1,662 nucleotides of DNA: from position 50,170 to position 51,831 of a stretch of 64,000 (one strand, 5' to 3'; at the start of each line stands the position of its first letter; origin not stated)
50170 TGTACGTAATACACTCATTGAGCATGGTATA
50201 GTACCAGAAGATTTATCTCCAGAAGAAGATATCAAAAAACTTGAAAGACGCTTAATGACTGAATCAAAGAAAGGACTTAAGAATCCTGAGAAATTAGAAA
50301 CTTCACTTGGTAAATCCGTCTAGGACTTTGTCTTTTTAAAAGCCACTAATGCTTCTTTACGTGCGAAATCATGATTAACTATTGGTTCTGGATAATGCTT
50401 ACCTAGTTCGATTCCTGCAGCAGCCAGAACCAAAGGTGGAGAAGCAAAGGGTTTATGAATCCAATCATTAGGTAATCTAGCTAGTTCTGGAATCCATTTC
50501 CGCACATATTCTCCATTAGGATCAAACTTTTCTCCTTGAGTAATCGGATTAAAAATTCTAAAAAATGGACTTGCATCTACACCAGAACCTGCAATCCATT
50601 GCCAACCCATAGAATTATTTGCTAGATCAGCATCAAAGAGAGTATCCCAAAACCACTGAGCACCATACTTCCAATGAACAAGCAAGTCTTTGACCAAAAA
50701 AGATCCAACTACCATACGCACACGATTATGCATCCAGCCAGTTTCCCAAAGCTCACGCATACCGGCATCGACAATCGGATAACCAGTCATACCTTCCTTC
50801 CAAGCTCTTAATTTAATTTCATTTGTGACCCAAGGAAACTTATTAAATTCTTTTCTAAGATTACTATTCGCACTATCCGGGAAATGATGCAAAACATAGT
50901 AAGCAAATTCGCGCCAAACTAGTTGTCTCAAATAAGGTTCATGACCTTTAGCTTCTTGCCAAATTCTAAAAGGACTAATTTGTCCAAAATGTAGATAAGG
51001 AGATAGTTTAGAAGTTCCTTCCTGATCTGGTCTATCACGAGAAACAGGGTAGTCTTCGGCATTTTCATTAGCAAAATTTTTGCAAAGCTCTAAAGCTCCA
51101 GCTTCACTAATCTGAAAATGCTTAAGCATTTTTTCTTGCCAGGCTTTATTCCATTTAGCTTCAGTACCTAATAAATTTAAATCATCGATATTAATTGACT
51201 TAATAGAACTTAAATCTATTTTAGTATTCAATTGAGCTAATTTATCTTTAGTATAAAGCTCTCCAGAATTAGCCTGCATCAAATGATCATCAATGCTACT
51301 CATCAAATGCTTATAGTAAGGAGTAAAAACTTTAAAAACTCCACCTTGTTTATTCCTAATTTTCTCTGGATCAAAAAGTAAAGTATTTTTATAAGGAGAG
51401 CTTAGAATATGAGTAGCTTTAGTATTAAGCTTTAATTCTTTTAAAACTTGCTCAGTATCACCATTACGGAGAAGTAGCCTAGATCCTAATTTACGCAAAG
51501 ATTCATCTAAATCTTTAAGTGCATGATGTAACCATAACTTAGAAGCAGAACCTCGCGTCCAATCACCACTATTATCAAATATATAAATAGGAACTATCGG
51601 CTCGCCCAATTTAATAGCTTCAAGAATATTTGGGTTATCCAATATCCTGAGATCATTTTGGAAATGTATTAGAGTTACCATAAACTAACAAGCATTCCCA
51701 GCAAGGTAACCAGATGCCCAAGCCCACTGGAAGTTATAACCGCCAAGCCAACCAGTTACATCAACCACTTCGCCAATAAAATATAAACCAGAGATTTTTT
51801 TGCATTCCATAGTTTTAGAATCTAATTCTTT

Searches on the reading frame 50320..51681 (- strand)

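Call 34: search_protein_families(library=ncbifam, proteins=[window:50320-51681:-], max_evalue=0.00001)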
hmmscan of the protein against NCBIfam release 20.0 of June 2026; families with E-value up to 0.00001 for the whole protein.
window:50320-51681:- (453 aa): 5 families
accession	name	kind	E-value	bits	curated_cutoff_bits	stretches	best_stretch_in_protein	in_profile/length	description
TIGR02766.1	crypt_chrom_pln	subfamily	7.2e-101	338.4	603.85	2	87-442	114-473/480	cryptochrome photoreceptor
NF007955.0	PRK10674.1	equivalog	7.4e-88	295.5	506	1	83-452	115-469/472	deoxyribodipyrimidine photo-lyase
TIGR03556.1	photolyase_8HDF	exception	1.4e-84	284.7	884.6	1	96-443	124-463/471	deoxyribodipyrimidine photo-lyase, 8-HDF type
TIGR02765.1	crypto_DASH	subfamily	3.6e-59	200.7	317.05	1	2-400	2-431/431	DASH family cryptochrome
TIGR00591.1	phr2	superfamily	1.2e-09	38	550.05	1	184-247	216-279/453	deoxyribodipyrimidine photo-lyase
